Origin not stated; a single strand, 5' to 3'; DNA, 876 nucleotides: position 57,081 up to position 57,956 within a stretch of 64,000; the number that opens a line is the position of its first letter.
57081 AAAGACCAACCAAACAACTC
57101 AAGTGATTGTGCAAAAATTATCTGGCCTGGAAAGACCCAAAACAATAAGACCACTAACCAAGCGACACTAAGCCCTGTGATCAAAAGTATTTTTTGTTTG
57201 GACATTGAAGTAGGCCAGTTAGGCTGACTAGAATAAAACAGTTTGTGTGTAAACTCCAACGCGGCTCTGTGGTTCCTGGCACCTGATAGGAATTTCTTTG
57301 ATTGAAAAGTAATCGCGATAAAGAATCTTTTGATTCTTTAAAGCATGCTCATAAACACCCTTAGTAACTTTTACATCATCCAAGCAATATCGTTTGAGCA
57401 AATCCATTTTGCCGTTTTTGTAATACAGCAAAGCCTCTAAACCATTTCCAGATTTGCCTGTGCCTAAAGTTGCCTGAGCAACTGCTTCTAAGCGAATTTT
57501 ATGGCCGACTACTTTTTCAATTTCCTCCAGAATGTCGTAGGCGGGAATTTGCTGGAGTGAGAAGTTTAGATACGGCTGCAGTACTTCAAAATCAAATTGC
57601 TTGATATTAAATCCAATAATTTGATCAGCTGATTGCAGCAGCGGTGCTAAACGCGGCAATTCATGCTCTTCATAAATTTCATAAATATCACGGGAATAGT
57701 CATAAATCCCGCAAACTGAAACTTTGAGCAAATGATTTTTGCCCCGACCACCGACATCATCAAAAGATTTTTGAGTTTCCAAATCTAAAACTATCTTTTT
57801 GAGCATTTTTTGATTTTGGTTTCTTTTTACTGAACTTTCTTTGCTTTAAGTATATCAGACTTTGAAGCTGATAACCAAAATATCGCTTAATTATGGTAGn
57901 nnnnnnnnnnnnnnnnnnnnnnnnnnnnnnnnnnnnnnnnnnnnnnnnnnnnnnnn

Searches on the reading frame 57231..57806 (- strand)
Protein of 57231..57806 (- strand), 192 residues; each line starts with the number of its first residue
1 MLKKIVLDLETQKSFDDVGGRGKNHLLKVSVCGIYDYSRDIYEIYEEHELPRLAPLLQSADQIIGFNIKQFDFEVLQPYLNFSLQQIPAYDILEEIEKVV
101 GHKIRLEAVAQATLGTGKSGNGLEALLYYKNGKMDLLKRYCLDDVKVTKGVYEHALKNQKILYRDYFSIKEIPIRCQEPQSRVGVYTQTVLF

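Call 11: find_encoding_contigs(protein=window:57231-57806:-, flank=10000, max_places=10)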
Protein window:57231-57806:- (192 aa): no gene with exactly this product is on record in the collection.

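Call 28: find_homologous_proteins(query=window:57231-57806:-, max_evalue=1e-60)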
Query window:57231-57806:- (192 aa): 770 proteins with E <= 1e-60 among 2128 candidates; the best 120 are listed.
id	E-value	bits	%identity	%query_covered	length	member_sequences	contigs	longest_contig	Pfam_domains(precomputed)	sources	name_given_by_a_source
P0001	1.3e-116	405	94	100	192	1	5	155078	PF13482.13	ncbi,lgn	-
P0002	3.7e-115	401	92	100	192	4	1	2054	PF13482.13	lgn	-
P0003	1.0e-108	380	88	100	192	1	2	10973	PF13482.13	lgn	-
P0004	3.0e-104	365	84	100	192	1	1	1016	PF13482.13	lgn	-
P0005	3.6e-104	365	84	100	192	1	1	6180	PF13482.13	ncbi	-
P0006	7.4e-104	364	84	99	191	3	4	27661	PF13482.13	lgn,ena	-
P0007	1.3e-103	363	84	100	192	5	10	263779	PF13482.13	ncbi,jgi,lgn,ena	jgi:DEAD/DEAH box helicase domain-containing protein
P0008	1.4e-103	363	83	100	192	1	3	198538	PF13482.13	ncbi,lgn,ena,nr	ncbi:MAG TPA: ribonuclease H-like domain-containing protein [Candidatus Doudnabacteria bacterium]|nr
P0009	4.1e-103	361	84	100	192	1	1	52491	PF13482.13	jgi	jgi:DEAD/DEAH box helicase domain-containing protein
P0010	4.3e-103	361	83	99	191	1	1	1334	PF13482.13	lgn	-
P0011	4.6e-103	361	84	100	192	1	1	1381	PF13482.13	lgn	-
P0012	1.2e-102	360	82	100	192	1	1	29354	PF13482.13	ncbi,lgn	-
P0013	1.3e-102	360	83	100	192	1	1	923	PF13482.13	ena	-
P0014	1.6e-102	359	83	100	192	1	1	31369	PF13482.13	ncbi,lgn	-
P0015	3.9e-102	358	81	100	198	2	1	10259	PF13482.13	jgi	jgi:DEAD/DEAH box helicase domain-containing protein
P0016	4.9e-102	358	83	100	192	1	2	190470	PF13482.13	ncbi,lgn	-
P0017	5.8e-102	358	83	100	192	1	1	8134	PF13482.13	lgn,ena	-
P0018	6.5e-102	357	82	100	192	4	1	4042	PF13482.13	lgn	-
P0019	9.2e-102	357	81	100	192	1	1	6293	PF13482.13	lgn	-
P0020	1.0e-101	357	82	100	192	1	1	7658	PF13482.13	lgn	-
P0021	1.4e-101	356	83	100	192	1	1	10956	PF13482.13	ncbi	-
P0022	1.4e-101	356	83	100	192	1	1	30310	PF13482.13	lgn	-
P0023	2.9e-101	355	82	100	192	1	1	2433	PF13482.13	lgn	-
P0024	3.1e-101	355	83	100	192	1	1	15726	PF13482.13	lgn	-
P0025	4.3e-101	355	82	100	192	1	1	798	PF13482.13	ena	-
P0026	4.8e-101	355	82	100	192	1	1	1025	PF13482.13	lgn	-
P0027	5.3e-101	354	81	100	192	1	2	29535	PF13482.13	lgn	-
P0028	5.7e-101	354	83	100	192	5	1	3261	PF13482.13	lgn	-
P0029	6.2e-101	354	83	100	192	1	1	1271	PF13482.13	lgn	-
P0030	1.2e-100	353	83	99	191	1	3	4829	PF13482.13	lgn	-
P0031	1.8e-100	353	82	100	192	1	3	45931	PF13482.13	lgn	-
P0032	2.2e-100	352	81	100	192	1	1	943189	PF13482.13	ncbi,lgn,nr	ncbi:ribonuclease H-like domain-containing protein [bacterium]|nr:MAG: ribonuclease H-like domain-co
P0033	2.7e-100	352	81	100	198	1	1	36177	PF13482.13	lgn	-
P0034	6.0e-100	351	81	100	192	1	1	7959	PF13482.13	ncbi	-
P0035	8.1e-100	351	81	100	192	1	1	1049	PF13482.13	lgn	-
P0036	1.2e-99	350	82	100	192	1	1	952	PF13482.13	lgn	-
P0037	1.3e-99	350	81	100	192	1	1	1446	PF13482.13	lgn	-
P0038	2.3e-99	349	79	100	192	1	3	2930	PF13482.13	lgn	-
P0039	2.5e-99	349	79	100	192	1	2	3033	PF13482.13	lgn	-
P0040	3.2e-99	349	79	100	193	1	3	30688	PF13482.13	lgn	-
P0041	3.5e-99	348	79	100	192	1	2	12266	PF13482.13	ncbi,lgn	-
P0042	3.9e-99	348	77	100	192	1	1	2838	PF13482.13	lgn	-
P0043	4.9e-99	348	78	100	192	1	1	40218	PF13482.13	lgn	-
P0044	1.1e-98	347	78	100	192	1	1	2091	PF13482.13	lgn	-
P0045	1.1e-98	347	78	100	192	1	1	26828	PF13482.13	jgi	jgi:DEAD/DEAH box helicase domain-containing protein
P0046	1.2e-98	347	81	100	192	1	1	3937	PF13482.13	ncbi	-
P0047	1.7e-98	346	80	100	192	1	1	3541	PF13482.13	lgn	-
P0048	3.0e-98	345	78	100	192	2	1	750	PF13482.13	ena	-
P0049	3.2e-98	345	77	100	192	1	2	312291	PF13482.13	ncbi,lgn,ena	-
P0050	5.0e-98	345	79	100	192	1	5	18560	PF13482.13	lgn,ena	-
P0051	5.5e-98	345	79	100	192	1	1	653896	PF13482.13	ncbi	-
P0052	6.0e-98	344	78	100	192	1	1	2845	PF13482.13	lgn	-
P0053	7.5e-98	344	78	100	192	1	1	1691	PF13482.13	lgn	-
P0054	8.4e-98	344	78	100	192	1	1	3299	PF13482.13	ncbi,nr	ncbi:MAG: ribonuclease H-like domain-containing protein [bacterium]|nr:ribonuclease H-like domain-co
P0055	9.3e-98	344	77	100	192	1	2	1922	PF13482.13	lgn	-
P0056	9.4e-98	344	79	100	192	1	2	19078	PF13482.13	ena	-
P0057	1.1e-97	344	78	100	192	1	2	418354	PF13482.13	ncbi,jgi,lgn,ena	jgi:DEAD/DEAH box helicase domain-containing protein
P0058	1.3e-97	343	78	100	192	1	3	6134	PF13482.13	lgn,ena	-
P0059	1.4e-97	343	79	100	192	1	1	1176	PF13482.13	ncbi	-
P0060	1.7e-97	343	78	100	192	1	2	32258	PF13482.13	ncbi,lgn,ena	-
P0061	1.8e-97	343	78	100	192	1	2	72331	PF13482.13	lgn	-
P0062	2.1e-97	343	77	100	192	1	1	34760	PF13482.13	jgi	jgi:DEAD/DEAH box helicase domain-containing protein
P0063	2.3e-97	343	78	100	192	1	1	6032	PF13482.13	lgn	-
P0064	3.1e-97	342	77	100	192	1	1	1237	PF13482.13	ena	-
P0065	3.4e-97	342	77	100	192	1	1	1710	PF13482.13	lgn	-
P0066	4.4e-97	342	79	100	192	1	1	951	PF13482.13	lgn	-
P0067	4.6e-97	342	76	100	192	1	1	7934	PF13482.13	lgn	-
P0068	5.4e-97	341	77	100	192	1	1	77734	PF13482.13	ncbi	-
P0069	5.9e-97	341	77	100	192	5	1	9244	PF13482.13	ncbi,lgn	-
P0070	6.3e-97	341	76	100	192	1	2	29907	PF13482.13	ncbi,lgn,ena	-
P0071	7.2e-97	341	77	100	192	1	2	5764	PF13482.13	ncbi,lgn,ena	-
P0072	1.1e-96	340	77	100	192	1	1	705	PF13482.13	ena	-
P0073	1.3e-96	340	77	100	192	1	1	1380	PF13482.13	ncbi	-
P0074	1.3e-96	340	78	100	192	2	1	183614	PF13482.13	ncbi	-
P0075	2.1e-96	339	76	100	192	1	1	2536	PF13482.13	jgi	jgi:DEAD/DEAH box helicase domain-containing protein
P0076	2.1e-96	339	77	100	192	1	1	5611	PF13482.13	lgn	-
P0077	2.3e-96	339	78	100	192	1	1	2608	PF13482.13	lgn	-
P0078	4.4e-96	338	76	100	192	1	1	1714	PF13482.13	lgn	-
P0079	4.9e-96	338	77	100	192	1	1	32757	PF13482.13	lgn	-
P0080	4.9e-96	338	78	100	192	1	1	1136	PF13482.13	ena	-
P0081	4.9e-96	338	76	100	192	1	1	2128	PF13482.13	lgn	-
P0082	5.1e-96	338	76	100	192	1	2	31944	PF13482.13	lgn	-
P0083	5.8e-96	338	77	100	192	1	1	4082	PF13482.13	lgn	-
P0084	6.9e-96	338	74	100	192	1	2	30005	PF13482.13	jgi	jgi:DEAD/DEAH box helicase domain-containing protein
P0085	7.0e-96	338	76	100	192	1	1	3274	PF13482.13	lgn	-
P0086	9.8e-96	337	77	100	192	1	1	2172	PF13482.13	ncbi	-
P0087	1.1e-95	337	76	100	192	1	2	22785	PF13482.13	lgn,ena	-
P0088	1.3e-95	337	78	100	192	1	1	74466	PF13482.13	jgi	jgi:DEAD/DEAH box helicase domain-containing protein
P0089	1.4e-95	337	76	100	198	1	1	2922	PF13482.13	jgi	jgi:DEAD/DEAH box helicase domain-containing protein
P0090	1.4e-95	337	76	100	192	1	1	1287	PF13482.13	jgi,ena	-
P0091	1.4e-95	337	78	100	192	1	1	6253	PF13482.13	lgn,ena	-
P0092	1.4e-95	337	77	100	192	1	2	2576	PF13482.13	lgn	-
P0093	1.6e-95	337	76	100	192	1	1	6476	PF13482.13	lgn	-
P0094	1.9e-95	336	77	100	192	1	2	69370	PF13482.13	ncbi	-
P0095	1.9e-95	336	76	100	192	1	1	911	PF13482.13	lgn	-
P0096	1.9e-95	336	76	100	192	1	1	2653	PF13482.13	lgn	-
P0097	2.0e-95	336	76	100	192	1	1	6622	PF13482.13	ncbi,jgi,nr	ncbi:MAG TPA: ribonuclease H-like domain-containing protein [Patescibacteria group bacterium]|jgi:DE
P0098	2.1e-95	336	75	100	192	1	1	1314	PF13482.13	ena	-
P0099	2.2e-95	336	76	100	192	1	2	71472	PF13482.13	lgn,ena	-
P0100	2.5e-95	336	77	100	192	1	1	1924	PF13482.13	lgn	-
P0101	2.7e-95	336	75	99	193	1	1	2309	PF13482.13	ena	-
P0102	2.8e-95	336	73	100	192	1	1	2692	PF13482.13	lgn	-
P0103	2.8e-95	336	77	100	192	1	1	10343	PF13482.13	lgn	-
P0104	2.9e-95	336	78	100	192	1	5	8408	PF13482.13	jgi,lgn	jgi:DEAD/DEAH box helicase domain-containing protein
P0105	2.9e-95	336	75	100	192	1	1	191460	PF13482.13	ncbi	-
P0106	2.9e-95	336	76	99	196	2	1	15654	PF13482.13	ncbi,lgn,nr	ncbi:MAG TPA: ribonuclease H-like domain-containing protein [Patescibacteria group bacterium]|nr:rib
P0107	3.4e-95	335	77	100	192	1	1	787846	PF13482.13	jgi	jgi:DEAD/DEAH box helicase domain-containing protein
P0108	4.4e-95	335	76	100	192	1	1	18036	PF13482.13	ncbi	-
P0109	4.7e-95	335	76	100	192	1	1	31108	PF13482.13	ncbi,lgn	-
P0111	4.9e-95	335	76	100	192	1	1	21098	PF13482.13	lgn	-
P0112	5.2e-95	335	76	100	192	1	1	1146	PF13482.13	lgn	-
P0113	5.6e-95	335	77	100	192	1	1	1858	PF13482.13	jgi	jgi:DEAD/DEAH box helicase domain-containing protein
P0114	7.2e-95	334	78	97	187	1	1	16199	PF13482.13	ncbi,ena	-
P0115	7.4e-95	334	76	100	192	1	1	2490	PF13482.13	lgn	-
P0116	7.6e-95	334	74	100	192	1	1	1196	PF13482.13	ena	-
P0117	8.0e-95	334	77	100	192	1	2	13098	PF13482.13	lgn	-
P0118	8.0e-95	334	77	100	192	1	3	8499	PF13482.13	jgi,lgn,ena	jgi:DEAD/DEAH box helicase domain-containing protein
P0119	8.4e-95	334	76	100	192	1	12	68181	PF13482.13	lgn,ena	-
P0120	1.3e-94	334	76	100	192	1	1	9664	PF13482.13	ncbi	-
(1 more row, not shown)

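Call 31: find_encoding_contigs(protein=P0001, flank=3500, max_places=10)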
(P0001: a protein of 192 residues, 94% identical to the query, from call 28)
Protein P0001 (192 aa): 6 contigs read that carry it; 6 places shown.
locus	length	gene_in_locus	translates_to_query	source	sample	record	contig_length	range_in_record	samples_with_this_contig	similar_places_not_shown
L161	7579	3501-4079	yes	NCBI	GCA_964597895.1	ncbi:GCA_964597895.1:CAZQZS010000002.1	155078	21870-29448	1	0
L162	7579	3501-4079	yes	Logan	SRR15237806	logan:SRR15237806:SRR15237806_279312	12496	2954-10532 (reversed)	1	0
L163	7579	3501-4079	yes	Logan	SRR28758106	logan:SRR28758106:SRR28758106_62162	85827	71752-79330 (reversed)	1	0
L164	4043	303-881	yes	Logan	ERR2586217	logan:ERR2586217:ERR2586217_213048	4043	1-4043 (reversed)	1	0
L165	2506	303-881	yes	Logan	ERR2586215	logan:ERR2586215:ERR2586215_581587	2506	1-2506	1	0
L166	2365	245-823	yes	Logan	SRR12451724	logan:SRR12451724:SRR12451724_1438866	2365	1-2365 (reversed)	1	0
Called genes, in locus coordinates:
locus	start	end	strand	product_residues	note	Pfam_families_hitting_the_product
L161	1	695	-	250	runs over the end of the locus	PF02616:SMC_ScpA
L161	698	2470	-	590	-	PF01336:tRNA_anti-codon, PF00152:tRNA-synt_2, PF02938:GAD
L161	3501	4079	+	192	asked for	PF13482:RNase_H_2 (weak)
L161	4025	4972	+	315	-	PF01790:LGT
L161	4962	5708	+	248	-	-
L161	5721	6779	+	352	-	PF13365:Trypsin_2, PF00595:PDZ (faint), PF13180:PDZ_2, PF17820:PDZ_6 (weak)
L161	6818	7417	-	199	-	PF21176:RecR_HhH, PF02132:RecR_ZnF, PF13662:Toprim_4, PF01751:Toprim, PF21175:RecR_C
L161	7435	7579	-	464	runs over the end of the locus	PF00772:DnaB, PF03796:DnaB_C, PF13481:AAA_25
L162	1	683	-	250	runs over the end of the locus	PF02616:SMC_ScpA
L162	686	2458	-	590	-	PF01336:tRNA_anti-codon, PF00152:tRNA-synt_2, PF02938:GAD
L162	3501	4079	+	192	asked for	PF13482:RNase_H_2 (weak)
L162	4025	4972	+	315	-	PF01790:LGT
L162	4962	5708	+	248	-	-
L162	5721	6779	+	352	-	PF13365:Trypsin_2, PF00595:PDZ (faint), PF13180:PDZ_2, PF17820:PDZ_6 (weak)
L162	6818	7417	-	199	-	PF21176:RecR_HhH, PF02132:RecR_ZnF, PF13662:Toprim_4, PF01751:Toprim, PF21175:RecR_C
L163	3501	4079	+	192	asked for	PF13482:RNase_H_2 (weak)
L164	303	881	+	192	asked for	PF13482:RNase_H_2 (weak)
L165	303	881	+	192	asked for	PF13482:RNase_H_2 (weak)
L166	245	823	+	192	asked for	PF13482:RNase_H_2 (weak)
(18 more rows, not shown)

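Call 32: find_encoding_contigs(protein=P0003, flank=3500, max_places=10)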
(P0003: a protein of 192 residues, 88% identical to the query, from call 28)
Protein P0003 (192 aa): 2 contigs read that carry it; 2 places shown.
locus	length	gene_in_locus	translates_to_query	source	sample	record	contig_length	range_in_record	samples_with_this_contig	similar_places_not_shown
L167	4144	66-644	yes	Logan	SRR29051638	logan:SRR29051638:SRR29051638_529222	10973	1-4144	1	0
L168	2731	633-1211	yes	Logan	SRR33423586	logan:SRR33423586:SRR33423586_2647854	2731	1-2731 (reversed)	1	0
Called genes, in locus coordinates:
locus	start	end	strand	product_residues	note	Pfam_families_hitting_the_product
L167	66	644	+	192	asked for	PF13482:RNase_H_2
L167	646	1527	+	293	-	PF01790:LGT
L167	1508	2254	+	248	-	-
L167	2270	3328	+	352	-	PF13365:Trypsin_2, PF00595:PDZ, PF13180:PDZ_2, PF17820:PDZ_6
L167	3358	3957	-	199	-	PF21176:RecR_HhH, PF02132:RecR_ZnF, PF13662:Toprim_4, PF01751:Toprim, PF21175:RecR_C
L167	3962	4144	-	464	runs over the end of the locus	PF00772:DnaB, PF03796:DnaB_C, PF13481:AAA_25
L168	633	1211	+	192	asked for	PF13482:RNase_H_2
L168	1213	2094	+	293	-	PF01790:LGT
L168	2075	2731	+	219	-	?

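Call 33: find_encoding_contigs(protein=P0002, flank=3500, max_places=10)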
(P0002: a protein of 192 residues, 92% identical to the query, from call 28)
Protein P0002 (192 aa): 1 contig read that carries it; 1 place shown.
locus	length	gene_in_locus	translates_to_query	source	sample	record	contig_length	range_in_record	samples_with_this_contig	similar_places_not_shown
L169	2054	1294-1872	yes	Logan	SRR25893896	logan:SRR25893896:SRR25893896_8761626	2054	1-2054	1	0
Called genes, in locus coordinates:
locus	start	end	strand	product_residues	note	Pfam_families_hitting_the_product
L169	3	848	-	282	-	?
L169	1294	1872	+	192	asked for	PF13482:RNase_H_2 (weak)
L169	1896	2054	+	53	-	?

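Call 40: find_encoding_contigs(protein=P0007, flank=2500, max_places=10)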
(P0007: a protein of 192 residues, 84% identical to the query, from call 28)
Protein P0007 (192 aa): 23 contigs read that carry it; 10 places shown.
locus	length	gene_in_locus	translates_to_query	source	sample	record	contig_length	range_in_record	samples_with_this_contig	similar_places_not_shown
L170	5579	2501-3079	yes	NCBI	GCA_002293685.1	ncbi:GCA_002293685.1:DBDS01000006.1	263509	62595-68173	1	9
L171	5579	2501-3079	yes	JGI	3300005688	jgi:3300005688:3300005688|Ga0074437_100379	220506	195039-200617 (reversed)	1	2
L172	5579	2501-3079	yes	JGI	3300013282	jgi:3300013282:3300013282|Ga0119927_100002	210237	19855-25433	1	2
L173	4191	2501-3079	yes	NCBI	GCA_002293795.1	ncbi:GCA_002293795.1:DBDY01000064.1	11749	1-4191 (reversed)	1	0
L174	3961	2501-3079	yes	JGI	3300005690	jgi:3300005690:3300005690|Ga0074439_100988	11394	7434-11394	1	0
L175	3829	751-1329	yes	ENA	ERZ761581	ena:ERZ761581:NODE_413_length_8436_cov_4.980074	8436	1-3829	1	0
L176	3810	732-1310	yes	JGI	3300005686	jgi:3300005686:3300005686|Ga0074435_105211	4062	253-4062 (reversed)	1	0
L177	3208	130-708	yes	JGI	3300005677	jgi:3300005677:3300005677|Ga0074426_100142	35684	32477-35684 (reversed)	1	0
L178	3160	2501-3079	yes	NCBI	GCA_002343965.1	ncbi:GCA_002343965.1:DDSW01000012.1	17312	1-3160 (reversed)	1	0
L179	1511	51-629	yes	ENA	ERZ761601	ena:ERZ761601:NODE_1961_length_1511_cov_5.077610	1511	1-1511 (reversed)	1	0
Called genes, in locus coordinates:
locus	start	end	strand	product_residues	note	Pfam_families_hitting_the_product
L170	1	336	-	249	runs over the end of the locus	PF02616:SMC_ScpA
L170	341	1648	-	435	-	PF01336:tRNA_anti-codon, PF00152:tRNA-synt_2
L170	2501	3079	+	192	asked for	PF13482:RNase_H_2 (weak)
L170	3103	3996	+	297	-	PF01790:LGT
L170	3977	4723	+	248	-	-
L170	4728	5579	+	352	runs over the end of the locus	PF13365:Trypsin_2, PF00595:PDZ (weak), PF13180:PDZ_2, PF17820:PDZ_6 (weak)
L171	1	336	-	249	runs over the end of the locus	PF02616:SMC_ScpA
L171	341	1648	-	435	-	PF01336:tRNA_anti-codon, PF00152:tRNA-synt_2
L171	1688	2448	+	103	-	-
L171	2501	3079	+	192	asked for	PF13482:RNase_H_2 (weak)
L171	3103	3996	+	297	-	PF01790:LGT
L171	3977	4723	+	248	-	-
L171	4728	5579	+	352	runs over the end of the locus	PF13365:Trypsin_2, PF00595:PDZ (weak), PF13180:PDZ_2, PF17820:PDZ_6 (weak)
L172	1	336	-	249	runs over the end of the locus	PF02616:SMC_ScpA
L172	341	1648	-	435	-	PF01336:tRNA_anti-codon, PF00152:tRNA-synt_2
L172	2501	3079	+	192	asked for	PF13482:RNase_H_2 (weak)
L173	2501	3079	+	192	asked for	PF13482:RNase_H_2 (weak)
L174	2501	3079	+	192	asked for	PF13482:RNase_H_2 (weak)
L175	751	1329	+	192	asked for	PF13482:RNase_H_2 (weak)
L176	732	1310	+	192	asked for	PF13482:RNase_H_2 (weak)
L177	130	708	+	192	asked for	PF13482:RNase_H_2 (weak)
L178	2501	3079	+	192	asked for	PF13482:RNase_H_2 (weak)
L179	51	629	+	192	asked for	PF13482:RNase_H_2 (weak)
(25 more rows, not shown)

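Call 41: find_encoding_contigs(protein=P0006, flank=2500, max_places=10)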
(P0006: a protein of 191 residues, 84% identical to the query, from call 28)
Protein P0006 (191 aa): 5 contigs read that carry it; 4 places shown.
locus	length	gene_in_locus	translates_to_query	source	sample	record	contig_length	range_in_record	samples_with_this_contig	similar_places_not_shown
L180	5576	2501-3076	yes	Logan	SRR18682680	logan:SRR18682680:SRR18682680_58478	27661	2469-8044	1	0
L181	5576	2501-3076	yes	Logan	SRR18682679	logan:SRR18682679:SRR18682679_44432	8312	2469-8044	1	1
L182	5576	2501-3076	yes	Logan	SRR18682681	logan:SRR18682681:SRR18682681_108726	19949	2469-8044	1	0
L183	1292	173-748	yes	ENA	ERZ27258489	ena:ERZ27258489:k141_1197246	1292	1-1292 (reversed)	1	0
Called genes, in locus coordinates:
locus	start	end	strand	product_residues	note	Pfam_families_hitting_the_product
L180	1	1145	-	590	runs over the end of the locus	PF01336:tRNA_anti-codon, PF00152:tRNA-synt_2, PF02938:GAD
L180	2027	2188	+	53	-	-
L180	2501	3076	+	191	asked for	PF13482:RNase_H_2 (weak)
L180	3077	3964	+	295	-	PF01790:LGT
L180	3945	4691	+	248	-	-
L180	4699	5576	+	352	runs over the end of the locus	PF13365:Trypsin_2, PF00595:PDZ (weak), PF13180:PDZ_2, PF17820:PDZ_6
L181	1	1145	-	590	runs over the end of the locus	PF01336:tRNA_anti-codon, PF00152:tRNA-synt_2, PF02938:GAD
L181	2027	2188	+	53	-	-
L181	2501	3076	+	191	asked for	PF13482:RNase_H_2 (weak)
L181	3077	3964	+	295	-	PF01790:LGT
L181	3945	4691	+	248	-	-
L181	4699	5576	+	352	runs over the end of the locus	PF13365:Trypsin_2, PF00595:PDZ (weak), PF13180:PDZ_2, PF17820:PDZ_6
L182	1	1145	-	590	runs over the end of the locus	PF01336:tRNA_anti-codon, PF00152:tRNA-synt_2, PF02938:GAD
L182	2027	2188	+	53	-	-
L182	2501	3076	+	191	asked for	PF13482:RNase_H_2 (weak)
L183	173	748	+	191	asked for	PF13482:RNase_H_2 (weak)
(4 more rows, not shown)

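Call 42: find_encoding_contigs(protein=P0008, flank=2500, max_places=10)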
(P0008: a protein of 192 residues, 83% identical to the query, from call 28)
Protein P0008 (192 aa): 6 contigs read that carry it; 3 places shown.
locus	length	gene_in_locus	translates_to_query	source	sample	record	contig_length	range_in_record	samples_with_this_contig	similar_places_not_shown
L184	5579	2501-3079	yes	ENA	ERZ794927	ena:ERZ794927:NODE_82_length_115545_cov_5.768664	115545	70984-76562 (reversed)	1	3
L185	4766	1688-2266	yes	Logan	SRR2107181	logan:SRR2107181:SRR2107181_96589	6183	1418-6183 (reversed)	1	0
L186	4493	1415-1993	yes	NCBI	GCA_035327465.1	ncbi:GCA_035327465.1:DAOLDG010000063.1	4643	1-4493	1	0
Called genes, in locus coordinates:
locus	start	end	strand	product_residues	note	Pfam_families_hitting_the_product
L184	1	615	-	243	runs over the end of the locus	PF02616:SMC_ScpA, PF17127:DUF5106 (faint)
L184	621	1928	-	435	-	PF01336:tRNA_anti-codon, PF00152:tRNA-synt_2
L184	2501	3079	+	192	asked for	PF13482:RNase_H_2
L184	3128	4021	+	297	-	PF01790:LGT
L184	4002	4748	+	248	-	-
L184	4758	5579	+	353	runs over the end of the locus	PF13365:Trypsin_2, PF13180:PDZ_2, PF00595:PDZ (weak), PF17820:PDZ_6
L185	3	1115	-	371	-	?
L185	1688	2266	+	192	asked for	PF13482:RNase_H_2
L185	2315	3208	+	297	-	PF01790:LGT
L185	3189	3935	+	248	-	-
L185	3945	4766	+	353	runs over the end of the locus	PF13365:Trypsin_2, PF13180:PDZ_2, PF00595:PDZ (weak), PF17820:PDZ_6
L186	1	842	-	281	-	PF01336:tRNA_anti-codon, PF00152:tRNA-synt_2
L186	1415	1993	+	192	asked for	PF13482:RNase_H_2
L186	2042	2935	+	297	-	PF01790:LGT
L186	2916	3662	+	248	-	-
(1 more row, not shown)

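Call 66: find_encoding_contigs(protein=P0009, flank=2500, max_places=4)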
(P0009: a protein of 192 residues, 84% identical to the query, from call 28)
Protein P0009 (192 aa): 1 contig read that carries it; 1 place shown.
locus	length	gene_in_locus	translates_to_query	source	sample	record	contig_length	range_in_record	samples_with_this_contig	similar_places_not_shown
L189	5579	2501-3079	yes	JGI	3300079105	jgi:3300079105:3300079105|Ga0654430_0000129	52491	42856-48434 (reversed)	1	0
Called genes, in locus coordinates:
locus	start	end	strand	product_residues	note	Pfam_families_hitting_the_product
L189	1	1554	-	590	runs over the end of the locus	PF01336:tRNA_anti-codon, PF00152:tRNA-synt_2, PF02938:GAD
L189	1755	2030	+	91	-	-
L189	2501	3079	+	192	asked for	PF13482:RNase_H_2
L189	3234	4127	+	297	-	PF01790:LGT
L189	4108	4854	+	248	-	-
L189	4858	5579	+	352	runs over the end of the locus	PF13365:Trypsin_2, PF13180:PDZ_2, PF17820:PDZ_6 (weak)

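Call 67: find_encoding_contigs(protein=P0005, flank=2500, max_places=4)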
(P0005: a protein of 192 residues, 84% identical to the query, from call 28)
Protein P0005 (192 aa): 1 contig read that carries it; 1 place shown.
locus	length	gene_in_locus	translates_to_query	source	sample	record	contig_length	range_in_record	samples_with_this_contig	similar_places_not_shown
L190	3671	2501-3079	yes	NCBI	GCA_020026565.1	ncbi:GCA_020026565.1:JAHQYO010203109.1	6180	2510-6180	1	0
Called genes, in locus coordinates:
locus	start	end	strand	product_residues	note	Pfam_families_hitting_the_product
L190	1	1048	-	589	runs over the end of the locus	PF01336:tRNA_anti-codon, PF00152:tRNA-synt_2, PF02938:GAD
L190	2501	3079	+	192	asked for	PF13482:RNase_H_2 (weak)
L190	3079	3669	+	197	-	?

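Call 68: find_encoding_contigs(protein=P0014, flank=2500, max_places=4)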
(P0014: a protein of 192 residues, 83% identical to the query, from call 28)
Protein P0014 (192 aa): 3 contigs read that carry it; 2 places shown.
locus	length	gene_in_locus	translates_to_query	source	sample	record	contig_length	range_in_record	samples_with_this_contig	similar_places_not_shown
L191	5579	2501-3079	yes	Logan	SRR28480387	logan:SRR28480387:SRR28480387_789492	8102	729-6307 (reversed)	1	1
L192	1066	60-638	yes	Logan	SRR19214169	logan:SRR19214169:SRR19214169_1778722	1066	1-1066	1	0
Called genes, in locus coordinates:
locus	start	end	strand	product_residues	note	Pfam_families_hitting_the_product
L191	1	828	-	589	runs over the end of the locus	PF01336:tRNA_anti-codon, PF00152:tRNA-synt_2, PF02938:GAD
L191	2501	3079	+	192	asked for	PF13482:RNase_H_2 (weak)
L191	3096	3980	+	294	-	PF01790:LGT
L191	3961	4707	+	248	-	-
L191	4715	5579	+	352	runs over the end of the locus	PF13365:Trypsin_2, PF17820:PDZ_6 (faint), PF13180:PDZ_2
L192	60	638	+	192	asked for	PF13482:RNase_H_2 (weak)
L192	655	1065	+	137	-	?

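Call 69: find_encoding_contigs(protein=P0022, flank=2500, max_places=4)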
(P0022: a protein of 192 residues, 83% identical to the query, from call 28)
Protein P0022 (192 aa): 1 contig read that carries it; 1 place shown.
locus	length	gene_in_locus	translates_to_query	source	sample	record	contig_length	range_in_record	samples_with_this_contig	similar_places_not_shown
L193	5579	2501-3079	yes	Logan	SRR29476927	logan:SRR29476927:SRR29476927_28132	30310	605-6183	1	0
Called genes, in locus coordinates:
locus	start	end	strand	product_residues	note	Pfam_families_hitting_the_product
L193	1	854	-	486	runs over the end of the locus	?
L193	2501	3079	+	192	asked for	PF13482:RNase_H_2 (weak)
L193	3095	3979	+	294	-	PF01790:LGT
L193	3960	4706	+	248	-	-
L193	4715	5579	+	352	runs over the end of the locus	PF13365:Trypsin_2, PF13180:PDZ_2, PF17820:PDZ_6 (weak)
